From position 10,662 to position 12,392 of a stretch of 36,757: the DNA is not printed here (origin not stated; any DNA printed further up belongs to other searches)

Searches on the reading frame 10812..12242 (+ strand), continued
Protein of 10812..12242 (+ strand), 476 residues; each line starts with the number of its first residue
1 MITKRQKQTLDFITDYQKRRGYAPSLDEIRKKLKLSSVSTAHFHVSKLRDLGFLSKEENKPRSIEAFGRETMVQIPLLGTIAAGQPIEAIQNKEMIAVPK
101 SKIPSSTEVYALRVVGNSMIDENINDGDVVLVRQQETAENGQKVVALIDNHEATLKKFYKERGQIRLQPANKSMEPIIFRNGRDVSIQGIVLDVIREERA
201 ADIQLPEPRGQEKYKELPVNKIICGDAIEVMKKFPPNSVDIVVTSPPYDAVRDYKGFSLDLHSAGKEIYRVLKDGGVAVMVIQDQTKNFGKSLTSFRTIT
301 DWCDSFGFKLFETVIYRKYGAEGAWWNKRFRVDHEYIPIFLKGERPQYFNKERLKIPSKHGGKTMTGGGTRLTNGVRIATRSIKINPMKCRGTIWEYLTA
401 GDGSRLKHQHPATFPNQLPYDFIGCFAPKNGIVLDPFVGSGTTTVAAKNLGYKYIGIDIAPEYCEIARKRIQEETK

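Call 10: find_homologous_proteins(query=window:10812-12242:+)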
Query window:10812-12242:+ (476 aa): 5274 proteins with E <= 0.001 among 8000 candidates; the best 120 are listed.
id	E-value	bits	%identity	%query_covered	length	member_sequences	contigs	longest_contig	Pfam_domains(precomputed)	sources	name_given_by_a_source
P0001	0.0e+0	1087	100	100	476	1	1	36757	PF00717.29,PF13649.13,PF02086.22,PF08241.19,PF01726.23,PF01555.25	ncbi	ncbi:MAG: transcriptional repressor LexA [Candidatus Liptonbacteria bacterium]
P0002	0.0e+0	1013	93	100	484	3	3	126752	PF00717.29,PF13649.13,PF02086.22,PF01170.25,PF08241.19,PF01726.23,PF01555.25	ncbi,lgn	-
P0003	3.7e-295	997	92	100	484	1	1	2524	PF00717.29,PF13649.13,PF02086.22,PF08241.19,PF01726.23,PF01555.25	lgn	-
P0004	6.4e-292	986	90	100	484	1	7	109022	PF00717.29,PF13649.13,PF02086.22,PF08241.19,PF01726.23,PF01555.25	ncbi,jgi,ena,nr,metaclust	ncbi:MAG: hypothetical protein UV01_C0009G0049 [Parcubacteria group bacterium GW2011_GWA2_42_14]|nr:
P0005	1.2e-291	986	90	100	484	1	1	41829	PF00717.29,PF13649.13,PF02086.22,PF08241.19,PF01726.23,PF01555.25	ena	-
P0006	6.0e-291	983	90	100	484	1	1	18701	PF00717.29,PF02086.22,PF08241.19,PF01726.23,PF01555.25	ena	-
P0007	1.3e-290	982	89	100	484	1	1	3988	PF00717.29,PF13649.13,PF02086.22,PF08241.19,PF01726.23,PF01555.25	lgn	-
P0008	2.0e-290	981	89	100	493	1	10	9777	PF00717.29,PF13649.13,PF02086.22,PF08241.19,PF01726.23,PF01555.25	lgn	-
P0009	4.7e-290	980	89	100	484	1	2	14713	PF00717.29,PF13649.13,PF02086.22,PF08241.19,PF01726.23,PF01555.25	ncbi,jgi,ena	-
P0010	9.3e-290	979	89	100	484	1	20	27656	PF00717.29,PF13649.13,PF02086.22,PF01170.25,PF09445.17,PF08241.19,PF01726.23,PF01555.25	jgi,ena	-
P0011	1.1e-288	976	89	100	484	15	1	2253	PF00717.29,PF13649.13,PF02086.22,PF08241.19,PF01726.23,PF01555.25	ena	-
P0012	9.5e-288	973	89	100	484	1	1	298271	PF00717.29,PF13649.13,PF02086.22,PF01170.25,PF08241.19,PF01726.23,PF01555.25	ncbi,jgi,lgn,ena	ncbi:MAG: transcriptional repressor LexA [Candidatus Paceibacterota bacterium]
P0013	2.8e-286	968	88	100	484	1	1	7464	PF13847.13,PF00717.29,PF13649.13,PF02086.22,PF09445.17,PF08241.19,PF01726.23,PF01555.25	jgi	jgi:site-specific DNA-methyltransferase (adenine-specific)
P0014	8.6e-285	963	87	100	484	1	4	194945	PF00717.29,PF13649.13,PF02086.22,PF01170.25,PF08241.19,PF01726.23,PF01555.25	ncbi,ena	ncbi:MAG: transcriptional repressor LexA [Patescibacteria group bacterium]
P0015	3.1e-284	961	87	100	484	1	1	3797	PF00717.29,PF13649.13,PF02086.22,PF08241.19,PF01726.23,PF01555.25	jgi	jgi:site-specific DNA-methyltransferase (adenine-specific)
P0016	5.9e-283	957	85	100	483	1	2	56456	PF00717.29,PF13649.13,PF02086.22,PF08241.19,PF01726.23,PF01555.25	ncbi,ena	-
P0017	2.1e-282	955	85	100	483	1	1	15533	PF00717.29,PF13649.13,PF02086.22,PF08241.19,PF01726.23,PF01555.25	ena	-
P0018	5.9e-282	954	85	100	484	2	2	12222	PF00717.29,PF13649.13,PF02086.22,PF08241.19,PF01726.23,PF01555.25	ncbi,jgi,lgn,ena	ncbi:MAG: transcriptional repressor LexA [Minisyncoccia bacterium]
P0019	3.0e-280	948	86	100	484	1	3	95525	PF00717.29,PF13649.13,PF02086.22,PF09445.17,PF08241.19,PF01726.23,PF01555.25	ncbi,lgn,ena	ncbi:MAG: transcriptional repressor LexA [Patescibacteria group bacterium]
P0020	3.0e-276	935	85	100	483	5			PF00717.29,PF13649.13,PF02086.22,PF08241.19,PF01726.23,PF01555.25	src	-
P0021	9.8e-276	933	84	100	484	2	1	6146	PF00717.29,PF09445.17,PF08241.19,PF01726.23,PF01555.25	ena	-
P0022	1.3e-275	933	85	100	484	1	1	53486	PF00717.29,PF13649.13,PF02086.22,PF01170.25,PF08241.19,PF01726.23,PF01555.25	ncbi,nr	ncbi:MAG: transcriptional repressor LexA [bacterium]|nr:transcriptional repressor LexA [bacterium]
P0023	2.9e-275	931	84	100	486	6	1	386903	PF00717.29,PF13649.13,PF02086.22,PF08241.19,PF01726.23,PF01555.25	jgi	jgi:SOS regulatory protein LexA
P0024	4.7e-275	931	84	100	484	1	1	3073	PF00717.29,PF13649.13,PF02086.22,PF08241.19,PF01726.23,PF01555.25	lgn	-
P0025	7.6e-275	930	84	100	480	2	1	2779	PF00717.29,PF13649.13,PF02086.22,PF01170.25,PF08241.19,PF01726.23,PF01555.25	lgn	-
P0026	1.6e-274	929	84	100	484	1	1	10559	PF00717.29,PF13649.13,PF02086.22,PF08241.19,PF01726.23,PF01555.25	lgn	-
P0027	9.2e-273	923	83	100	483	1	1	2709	PF00717.29,PF13649.13,PF08241.19,PF01726.23,PF01555.25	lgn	-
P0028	5.1e-272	921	84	100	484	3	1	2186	PF00717.29,PF13649.13,PF02086.22,PF01170.25,PF08241.19,PF01726.23,PF01555.25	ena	-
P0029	1.0e-271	920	83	100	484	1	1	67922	PF00717.29,PF13649.13,PF02086.22,PF08241.19,PF01726.23,PF01555.25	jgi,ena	-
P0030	5.4e-271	917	82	100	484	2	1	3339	PF00717.29,PF13649.13,PF02086.22,PF08241.19,PF01726.23,PF01555.25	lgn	-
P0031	6.8e-271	917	81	100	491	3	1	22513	PF00717.29,PF13649.13,PF01170.25,PF08241.19,PF01726.23,PF01555.25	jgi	jgi:SOS regulatory protein LexA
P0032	7.0e-271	917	83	100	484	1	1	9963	PF00717.29,PF13649.13,PF02086.22,PF08241.19,PF01726.23,PF01555.25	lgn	-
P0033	9.6e-271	917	82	100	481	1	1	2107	PF13847.13,PF00717.29,PF13649.13,PF02086.22,PF01170.25,PF08241.19,PF01726.23,PF01555.25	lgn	-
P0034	4.3e-270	914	82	100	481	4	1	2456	PF00717.29,PF13649.13,PF09445.17,PF08241.19,PF01726.23,PF01555.25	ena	-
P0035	1.8e-269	912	82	100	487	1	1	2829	PF00717.29,PF02086.22,PF01170.25,PF08241.19,PF01726.23,PF01555.25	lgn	-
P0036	4.4e-269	911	82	100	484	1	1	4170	PF00717.29,PF13649.13,PF02086.22,PF01170.25,PF08241.19,PF01726.23,PF01555.25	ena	-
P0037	6.6e-266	901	80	99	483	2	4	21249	PF00717.29,PF13649.13,PF02086.22,PF01170.25,PF09445.17,PF08241.19,PF01726.23,PF01555.25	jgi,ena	-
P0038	1.6e-263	893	82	100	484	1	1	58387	PF00717.29,PF13649.13,PF02086.22,PF01170.25,PF08241.19,PF01726.23,PF01555.25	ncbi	-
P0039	1.1e-262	890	79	100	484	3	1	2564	PF00717.29,PF13649.13,PF02086.22,PF09445.17,PF08241.19,PF01726.23,PF01555.25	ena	-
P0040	1.4e-262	890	81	100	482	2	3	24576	PF00717.29,PF13649.13,PF02086.22,PF01170.25,PF09445.17,PF08241.19,PF01726.23,PF01555.25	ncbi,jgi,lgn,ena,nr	ncbi:MAG TPA: transcriptional repressor LexA [Candidatus Paceibacterota bacterium]|jgi:site-specific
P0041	2.0e-261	886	80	100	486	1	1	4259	PF00717.29,PF13649.13,PF02086.22,PF09445.17,PF08241.19,PF01726.23,PF01555.25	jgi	jgi:site-specific DNA-methyltransferase (adenine-specific)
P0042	1.9e-260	883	80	100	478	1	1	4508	PF25212.3,PF00717.29,PF13649.13,PF02086.22,PF08241.19,PF01726.23,PF01555.25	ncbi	-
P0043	2.2e-260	882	80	100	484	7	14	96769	PF00717.29,PF02086.22,PF01170.25,PF08241.19,PF01726.23,PF01555.25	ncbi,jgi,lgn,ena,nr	ncbi:MAG: hypothetical protein UV70_C0011G0036 [Parcubacteria group bacterium GW2011_GWA2_43_13]|nr:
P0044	4.5e-259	878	80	100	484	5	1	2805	PF00717.29,PF13649.13,PF02086.22,PF08241.19,PF01726.23,PF01555.25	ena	-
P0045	6.7e-259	878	79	100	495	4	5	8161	PF00717.29,PF13649.13,PF01170.25,PF08241.19,PF01726.23,PF01555.25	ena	-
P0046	1.7e-258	876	80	100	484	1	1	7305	PF00717.29,PF13649.13,PF02086.22,PF01170.25,PF08241.19,PF01726.23,PF01555.25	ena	-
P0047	3.5e-258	875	79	100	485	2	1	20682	PF00717.29,PF13649.13,PF02086.22,PF09445.17,PF08241.19,PF01726.23,PF01555.25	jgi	jgi:site-specific DNA-methyltransferase (adenine-specific)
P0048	1.1e-257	874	78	100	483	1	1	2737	PF13847.13,PF00717.29,PF13649.13,PF02086.22,PF08241.19,PF01726.23,PF01555.25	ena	-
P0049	1.6e-257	873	80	100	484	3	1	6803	PF00717.29,PF02086.22,PF01170.25,PF09339.17,PF08241.19,PF01726.23,PF01555.25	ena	-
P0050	1.6e-257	873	80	100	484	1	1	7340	PF00717.29,PF13649.13,PF02086.22,PF01170.25,PF08241.19,PF01726.23,PF01555.25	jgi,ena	-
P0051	4.8e-257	871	80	100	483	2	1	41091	PF00717.29,PF13649.13,PF02086.22,PF09445.17,PF08241.19,PF01726.23,PF01555.25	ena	-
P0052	9.1e-257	870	91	87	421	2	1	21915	PF00717.29,PF13649.13,PF02086.22,PF01170.25,PF08241.19,PF01555.25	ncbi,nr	ncbi:transcriptional repressor LexA, partial [Candidatus Wolfebacteria bacterium]|nr:transcriptional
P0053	3.6e-255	865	77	100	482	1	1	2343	PF13847.13,PF00717.29,PF13649.13,PF02086.22,PF01170.25,PF08241.19,PF01726.23,PF01555.25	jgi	-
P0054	5.9e-255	865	77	100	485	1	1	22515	PF00717.29,PF02086.22,PF01170.25,PF08241.19,PF01726.23,PF01555.25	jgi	jgi:site-specific DNA-methyltransferase (adenine-specific)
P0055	9.4e-255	864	79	99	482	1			PF00717.29,PF02086.22,PF08241.19,PF01726.23,PF01555.25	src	-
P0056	1.8e-254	863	79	99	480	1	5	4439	PF00717.29,PF08241.19,PF01726.23,PF01555.25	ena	-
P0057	3.2e-254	862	78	99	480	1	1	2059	PF00717.29,PF08241.19,PF01726.23,PF01555.25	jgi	-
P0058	6.6e-254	861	78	99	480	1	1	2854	PF00717.29,PF08241.19,PF01726.23,PF01555.25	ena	-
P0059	7.2e-254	861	78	100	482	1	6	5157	PF00717.29,PF13649.13,PF02086.22,PF08241.19,PF01726.23,PF01555.25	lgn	-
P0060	9.0e-254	861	78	99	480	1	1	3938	PF00717.29,PF08241.19,PF01726.23,PF01555.25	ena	-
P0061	1.1e-253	860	76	100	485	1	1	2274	PF00717.29,PF13649.13,PF02086.22,PF08241.19,PF01726.23,PF01555.25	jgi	jgi:SOS regulatory protein LexA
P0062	1.2e-253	860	78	99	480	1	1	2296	PF00717.29,PF08241.19,PF01726.23,PF01555.25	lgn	-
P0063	2.4e-253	859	78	99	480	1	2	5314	PF00717.29,PF08241.19,PF01726.23,PF01555.25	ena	-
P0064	3.4e-253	859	78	99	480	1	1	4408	PF00717.29,PF08241.19,PF01726.23,PF01555.25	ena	-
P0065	5.8e-253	858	78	99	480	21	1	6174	PF00717.29,PF08241.19,PF01726.23,PF01555.25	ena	-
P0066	6.0e-253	858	78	99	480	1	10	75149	PF00717.29,PF08241.19,PF01726.23,PF01555.25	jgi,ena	-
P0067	9.6e-253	857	78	99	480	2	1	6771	PF00717.29,PF08241.19,PF01726.23,PF01555.25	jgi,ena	-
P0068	1.4e-252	857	78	99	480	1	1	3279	PF00717.29,PF08241.19,PF01726.23,PF01555.25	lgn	-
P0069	1.5e-252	857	78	99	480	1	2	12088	PF00717.29,PF08241.19,PF01726.23,PF01555.25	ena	-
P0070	1.6e-252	856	78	99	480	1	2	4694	PF00717.29,PF02086.22,PF08241.19,PF01726.23,PF01555.25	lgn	-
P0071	1.6e-252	856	78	99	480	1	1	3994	PF00717.29,PF08241.19,PF01726.23,PF01555.25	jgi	-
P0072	2.5e-252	856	78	99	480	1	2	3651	PF00717.29,PF08241.19,PF01726.23,PF01555.25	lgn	-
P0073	3.0e-252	856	78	99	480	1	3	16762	PF00717.29,PF08241.19,PF01726.23,PF01555.25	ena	-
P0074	3.0e-252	856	78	99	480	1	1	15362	PF00717.29,PF08241.19,PF01726.23,PF01555.25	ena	-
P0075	3.4e-252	855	77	100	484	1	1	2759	PF00717.29,PF13649.13,PF02086.22,PF01170.25,PF08241.19,PF01726.23,PF01555.25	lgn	-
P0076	3.4e-252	855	78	98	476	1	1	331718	PF00717.29,PF13649.13,PF02086.22,PF09445.17,PF08241.19,PF01726.23,PF01555.25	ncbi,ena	-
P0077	4.0e-252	855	78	99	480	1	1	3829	PF00717.29,PF08241.19,PF01726.23,PF01555.25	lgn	-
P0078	4.5e-252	855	75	100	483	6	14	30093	PF00717.29,PF13649.13,PF02086.22,PF01170.25,PF08241.19,PF01726.23,PF01555.25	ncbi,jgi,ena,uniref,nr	ncbi:MAG TPA: hypothetical protein DHI91_00885 [Candidatus Portnoybacteria bacterium]|uniref:LexA re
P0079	7.9e-252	854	78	99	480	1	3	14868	PF00717.29,PF08241.19,PF01726.23,PF01555.25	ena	-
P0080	1.1e-251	854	77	100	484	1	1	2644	PF13847.13,PF00717.29,PF13649.13,PF02086.22,PF01170.25,PF09445.17,PF08241.19,PF01726.23,PF01555.25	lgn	-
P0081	2.1e-251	853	78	99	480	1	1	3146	PF00717.29,PF08241.19,PF01726.23,PF01555.25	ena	-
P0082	2.9e-251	852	77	99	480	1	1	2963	PF00717.29,PF08241.19,PF01726.23,PF01555.25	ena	-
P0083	3.7e-251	852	78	99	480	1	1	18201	PF00717.29,PF01726.23,PF01555.25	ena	-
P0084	5.4e-251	851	77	100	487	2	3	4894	PF00717.29,PF13649.13,PF02086.22,PF08241.19,PF01726.23,PF01555.25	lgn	-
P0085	6.2e-251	851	78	99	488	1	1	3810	PF00717.29,PF02086.22,PF08241.19,PF01726.23,PF01555.25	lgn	-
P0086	7.5e-251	851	78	99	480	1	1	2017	PF00717.29,PF08241.19,PF01726.23,PF01555.25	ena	-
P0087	1.3e-250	850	76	99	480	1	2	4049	PF00717.29,PF08241.19,PF01726.23,PF01555.25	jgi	-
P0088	1.3e-250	850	76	99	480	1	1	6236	PF00717.29,PF08241.19,PF01726.23,PF01555.25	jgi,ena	-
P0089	1.9e-250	850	77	99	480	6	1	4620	PF00717.29,PF08241.19,PF01726.23,PF01555.25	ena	-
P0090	2.3e-250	849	77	99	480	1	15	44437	PF00717.29,PF08241.19,PF01726.23,PF01555.25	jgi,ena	-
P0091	6.1e-250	848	77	99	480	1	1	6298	PF00717.29,PF08241.19,PF01726.23,PF01555.25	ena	-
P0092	8.2e-250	848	77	99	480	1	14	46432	PF00717.29,PF08241.19,PF01726.23,PF01555.25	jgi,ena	-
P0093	1.2e-249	847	76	100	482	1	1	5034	PF00717.29,PF02086.22,PF08241.19,PF01726.23,PF01555.25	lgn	-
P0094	2.0e-249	846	77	99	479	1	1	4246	PF00717.29,PF13649.13,PF02086.22,PF09445.17,PF08241.19,PF01726.23,PF01555.25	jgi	jgi:SOS regulatory protein LexA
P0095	2.7e-249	846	77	100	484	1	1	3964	PF00717.29,PF13649.13,PF02086.22,PF01170.25,PF08241.19,PF01726.23,PF01555.25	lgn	-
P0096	3.1e-249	846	77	99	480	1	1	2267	PF00717.29,PF08241.19,PF01726.23,PF01555.25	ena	-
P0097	5.5e-249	845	77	99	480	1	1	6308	PF00717.29,PF08241.19,PF01726.23,PF01555.25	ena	-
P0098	3.6e-248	842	76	100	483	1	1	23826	PF00717.29,PF13649.13,PF01170.25,PF08241.19,PF01726.23,PF01555.25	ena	-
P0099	4.1e-248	842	76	100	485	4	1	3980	PF00717.29,PF02086.22,PF01726.23,PF01555.25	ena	-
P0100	7.6e-248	841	75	100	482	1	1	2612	PF13847.13,PF00717.29,PF13649.13,PF02086.22,PF08241.19,PF01726.23,PF01555.25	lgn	-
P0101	2.1e-247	840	77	100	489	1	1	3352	PF00717.29,PF01170.25,PF08241.19,PF01726.23,PF01555.25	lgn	-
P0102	2.2e-247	840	77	100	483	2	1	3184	PF13847.13,PF00717.29,PF13649.13,PF02086.22,PF08241.19,PF01726.23,PF01555.25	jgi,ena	-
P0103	1.4e-246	837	75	100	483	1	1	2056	PF13847.13,PF00717.29,PF13649.13,PF02086.22,PF08241.19,PF01726.23,PF01555.25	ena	-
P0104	1.6e-246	837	76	100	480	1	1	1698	PF00717.29,PF08241.19,PF01726.23,PF01555.25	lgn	-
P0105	1.9e-246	836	75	100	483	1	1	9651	PF13847.13,PF00717.29,PF13649.13,PF02086.22,PF08241.19,PF01726.23,PF01555.25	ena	-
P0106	3.5e-246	836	75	100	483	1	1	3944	PF13847.13,PF00717.29,PF13649.13,PF02086.22,PF08241.19,PF01726.23,PF01555.25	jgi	-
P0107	3.6e-246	836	75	100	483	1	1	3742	PF13847.13,PF00717.29,PF13649.13,PF02086.22,PF08241.19,PF01726.23,PF01555.25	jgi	-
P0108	3.7e-246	836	75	100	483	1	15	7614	PF13847.13,PF00717.29,PF13649.13,PF02086.22,PF08241.19,PF01726.23,PF01555.25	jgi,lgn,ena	-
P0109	3.8e-246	836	75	100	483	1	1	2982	PF13847.13,PF00717.29,PF13649.13,PF02086.22,PF08241.19,PF01726.23,PF01555.25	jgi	-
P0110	4.8e-246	835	75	100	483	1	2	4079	PF13847.13,PF00717.29,PF13649.13,PF02086.22,PF08241.19,PF01726.23,PF01555.25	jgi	-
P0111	4.9e-246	835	75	100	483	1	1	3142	PF13847.13,PF00717.29,PF13649.13,PF02086.22,PF08241.19,PF01726.23,PF01555.25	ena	-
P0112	5.0e-246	835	75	100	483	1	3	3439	PF13847.13,PF00717.29,PF13649.13,PF02086.22,PF08241.19,PF01726.23,PF01555.25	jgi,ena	-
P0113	7.0e-246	835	75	100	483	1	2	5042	PF13847.13,PF00717.29,PF13649.13,PF02086.22,PF08241.19,PF01726.23,PF01555.25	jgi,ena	-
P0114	9.3e-246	834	75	100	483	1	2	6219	PF13847.13,PF00717.29,PF13649.13,PF02086.22,PF08241.19,PF01726.23,PF01555.25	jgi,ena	-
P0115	9.5e-246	834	75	100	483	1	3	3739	PF13847.13,PF00717.29,PF13649.13,PF02086.22,PF08241.19,PF01726.23,PF01555.25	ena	-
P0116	1.2e-245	834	76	99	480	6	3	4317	PF00717.29,PF09445.17,PF08241.19,PF01726.23,PF01555.25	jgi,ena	-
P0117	1.3e-245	834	75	99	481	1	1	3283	PF00717.29,PF08241.19,PF01726.23,PF01555.25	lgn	-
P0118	1.3e-245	834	75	100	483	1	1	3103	PF13847.13,PF00717.29,PF13649.13,PF02086.22,PF08241.19,PF01726.23,PF01555.25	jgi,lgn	-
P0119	1.4e-245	834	75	100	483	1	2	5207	PF13847.13,PF00717.29,PF13649.13,PF02086.22,PF08241.19,PF01726.23,PF01555.25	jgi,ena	-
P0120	1.6e-245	833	75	100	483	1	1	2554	PF00717.29,PF13649.13,PF02086.22,PF01170.25,PF08241.19,PF01726.23,PF01555.25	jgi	-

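Call 14: find_related_loci(query=window:10812-12242:+, collection=genome_contigs, flank=10000)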
Query window:10812-12242:+ (476 aa) in genome_contigs; peptide patterns used: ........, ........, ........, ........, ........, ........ (x = any residue, [..] = any of these).
411 stretches matched a pattern; 310 encode a relative of the query (tblastn E <= 1e-3); the best 80 are kept; 80 distinct loci.
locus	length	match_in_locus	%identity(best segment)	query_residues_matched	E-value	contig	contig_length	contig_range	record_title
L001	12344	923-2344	93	1-474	0e+0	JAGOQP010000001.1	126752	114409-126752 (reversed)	MAG: Candidatus Paceibacterota bacterium isolate Go_SlDig_bin_86 Go_SlDig_261_length_126752_cov_9.758492, whole genome s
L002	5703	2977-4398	91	1-474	0e+0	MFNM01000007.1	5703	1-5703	MAG: Candidatus Levybacteria bacterium RIFCSPHIGHO2_01_FULL_37_33 rifcsphigho2_01_scaffold_118903, whole genome shotgun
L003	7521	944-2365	89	1-474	0e+0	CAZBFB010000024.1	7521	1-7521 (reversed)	MAG TPA_asm: uncultured Gammaproteobacteria bacterium isolate binchicken_co203_31 genome assembly, contig: k141_4557179,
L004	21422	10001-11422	89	1-474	0e+0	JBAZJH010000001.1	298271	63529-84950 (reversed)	MAG: Candidatus Paceibacterota bacterium isolate SO_2017_LW4_115 scaffold_101_c1_LW137-91_2017, whole genome shotgun seq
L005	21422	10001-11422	85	1-474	0e+0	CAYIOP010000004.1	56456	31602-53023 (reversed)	MAG TPA_asm: uncultured Candidatus Saccharibacteria bacterium isolate ERP119705_co3_310 genome assembly, contig: NODE_40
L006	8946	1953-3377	85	1-475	0e+0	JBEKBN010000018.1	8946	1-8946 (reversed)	MAG: Minisyncoccia bacterium isolate SPRUCE 137 SPRUCE_137_18, whole genome shotgun sequence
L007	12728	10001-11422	86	1-474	0e+0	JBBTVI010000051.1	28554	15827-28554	MAG: Patescibacteria group bacterium isolate H51-bin228_1 H51_bin228_1_000000000051, whole genome shotgun sequence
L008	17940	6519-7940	80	1-474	0e+0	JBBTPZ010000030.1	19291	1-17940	MAG: Patescibacteria group bacterium isolate H52-bin030_1 H52_bin030_1_000000000030, whole genome shotgun sequence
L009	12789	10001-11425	81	1-475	0e+0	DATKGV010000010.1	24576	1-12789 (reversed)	MAG TPA_asm: Candidatus Paceibacterota bacterium isolate SMAG_U14560 k141_57078, whole genome shotgun sequence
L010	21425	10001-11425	80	1-475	0e+0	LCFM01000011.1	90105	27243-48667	MAG: Parcubacteria group bacterium GW2011_GWA2_43_13 UV70_C0011, whole genome shotgun sequence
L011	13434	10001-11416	78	1-472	0e+0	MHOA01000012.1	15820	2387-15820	MAG: Candidatus Ryanbacteria bacterium RIFCSPLOWO2_12_FULL_44_26 rifcsplowo2_12_scaffold_8600, whole genome shotgun sequ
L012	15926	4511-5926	78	1-472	0e+0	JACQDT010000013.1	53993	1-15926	MAG: Candidatus Azambacteria bacterium isolate NC_groundwater_1002_Pr1_S-0.65um_50_11 Montesol18_Sp65_coassembly_scaffol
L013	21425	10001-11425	79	1-474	0e+0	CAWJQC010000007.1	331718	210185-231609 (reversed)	MAG: uncultured bacterium isolate MFD03726.bin.1.80 genome assembly, contig: contig_57801, whole genome shotgun sequence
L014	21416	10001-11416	77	1-472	0e+0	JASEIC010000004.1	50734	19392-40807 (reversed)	MAG: Patescibacteria group bacterium isolate Yes70-39 NODE_4_length_50734_cov_107.981176, whole genome shotgun sequence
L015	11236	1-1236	91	64-475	0e+0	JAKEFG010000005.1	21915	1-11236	MAG: Candidatus Wolfebacteria bacterium isolate PMV_2.61 PMV_2.61.k101_538522, whole genome shotgun sequence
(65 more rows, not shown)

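Call 38: find_related_loci(query=window:10812-12242:+, collection=viral_contigs, flank=8000)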
Query window:10812-12242:+ (476 aa) in viral_contigs; peptide patterns used: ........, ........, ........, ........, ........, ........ (x = any residue, [..] = any of these).
12 stretches matched a pattern; 7 encode a relative of the query (tblastn E <= 1e-3); 7 distinct loci.
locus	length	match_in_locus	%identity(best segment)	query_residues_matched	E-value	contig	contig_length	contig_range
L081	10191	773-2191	43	1-475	7e-110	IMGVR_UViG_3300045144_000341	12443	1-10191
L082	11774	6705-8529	62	213-474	2e-106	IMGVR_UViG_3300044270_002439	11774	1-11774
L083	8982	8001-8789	57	215-473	2e-90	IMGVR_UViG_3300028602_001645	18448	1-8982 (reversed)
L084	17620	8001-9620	55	217-472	8e-90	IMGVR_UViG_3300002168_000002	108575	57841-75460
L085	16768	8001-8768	59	220-473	5e-103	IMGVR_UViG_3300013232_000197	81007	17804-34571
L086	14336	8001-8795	48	205-472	7e-78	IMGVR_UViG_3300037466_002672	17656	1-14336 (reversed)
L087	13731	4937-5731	48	205-472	7e-78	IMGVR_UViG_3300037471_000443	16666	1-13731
